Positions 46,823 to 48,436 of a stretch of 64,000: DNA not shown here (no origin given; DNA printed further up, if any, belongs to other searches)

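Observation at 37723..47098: Diverged ~245-bp direct repeats spanning two convergent gene ends, bracketing a 9-kb mosaic insert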

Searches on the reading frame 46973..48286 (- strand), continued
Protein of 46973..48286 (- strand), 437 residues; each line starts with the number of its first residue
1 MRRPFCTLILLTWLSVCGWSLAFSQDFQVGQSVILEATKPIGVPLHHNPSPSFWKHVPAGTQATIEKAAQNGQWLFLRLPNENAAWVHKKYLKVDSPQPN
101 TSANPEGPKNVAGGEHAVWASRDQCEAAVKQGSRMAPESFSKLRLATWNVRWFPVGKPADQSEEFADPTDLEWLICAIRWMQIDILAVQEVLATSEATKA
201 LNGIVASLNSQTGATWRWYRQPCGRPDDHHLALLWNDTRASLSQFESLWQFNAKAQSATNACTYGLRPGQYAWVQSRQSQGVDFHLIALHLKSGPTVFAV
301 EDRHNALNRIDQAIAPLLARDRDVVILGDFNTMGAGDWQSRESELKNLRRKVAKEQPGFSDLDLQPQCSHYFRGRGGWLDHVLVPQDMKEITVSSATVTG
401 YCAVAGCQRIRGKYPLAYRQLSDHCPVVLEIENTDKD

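Call 72: find_encoding_contigs(protein=P0369, flank=10000, max_places=2)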
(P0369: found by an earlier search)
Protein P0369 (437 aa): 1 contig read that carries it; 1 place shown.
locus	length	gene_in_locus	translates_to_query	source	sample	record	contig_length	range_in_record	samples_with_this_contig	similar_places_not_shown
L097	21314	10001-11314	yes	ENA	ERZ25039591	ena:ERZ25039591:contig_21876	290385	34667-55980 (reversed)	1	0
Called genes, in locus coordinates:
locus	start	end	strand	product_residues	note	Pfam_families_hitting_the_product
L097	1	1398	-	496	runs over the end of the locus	PF13372:Alginate_exp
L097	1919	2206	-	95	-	PF02416:TatA_B_E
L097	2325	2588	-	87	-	PF02416:TatA_B_E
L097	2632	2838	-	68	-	-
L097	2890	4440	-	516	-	PF02636:Methyltransf_28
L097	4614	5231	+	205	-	-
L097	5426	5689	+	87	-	PF14209:DUF4321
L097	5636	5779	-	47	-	-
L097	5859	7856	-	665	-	PF00270:DEAD (faint), PF04851:ResIII, PF17757:UvrB_inter, PF27431:UvrB_3rd, PF00271:Helicase_C, PF12344:UvrB, PF02151:UVR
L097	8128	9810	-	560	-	PF01268:FTHFS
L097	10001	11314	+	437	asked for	PF03372:Exo_endo_phos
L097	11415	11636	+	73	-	-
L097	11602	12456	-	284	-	PF02353:CMAS (weak), PF13489:Methyltransf_23 (faint), PF08241:Methyltransf_11, PF08242:Methyltransf_12, PF13649:Methyltransf_25, PF13847:Methyltransf_31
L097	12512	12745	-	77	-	PF13683:rve_3 (weak)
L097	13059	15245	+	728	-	PF07719:TPR_2 (faint), PF23914:TPR_CcmH_CycH (faint), PF13431:TPR_17 (faint), PF00515:TPR_1 (faint), PF14559:TPR_19 (weak), PF13414:TPR_11 (weak)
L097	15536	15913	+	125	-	-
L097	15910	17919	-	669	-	PF02518:HATPase_c, PF13589:HATPase_c_3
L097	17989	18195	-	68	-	-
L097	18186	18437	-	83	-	-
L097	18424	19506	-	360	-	PF01032:FecCD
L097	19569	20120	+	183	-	PF00293:NUDIX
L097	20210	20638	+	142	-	-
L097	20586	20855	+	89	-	PF20567:DUF6776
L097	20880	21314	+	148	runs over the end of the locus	PF04519:Bactofilin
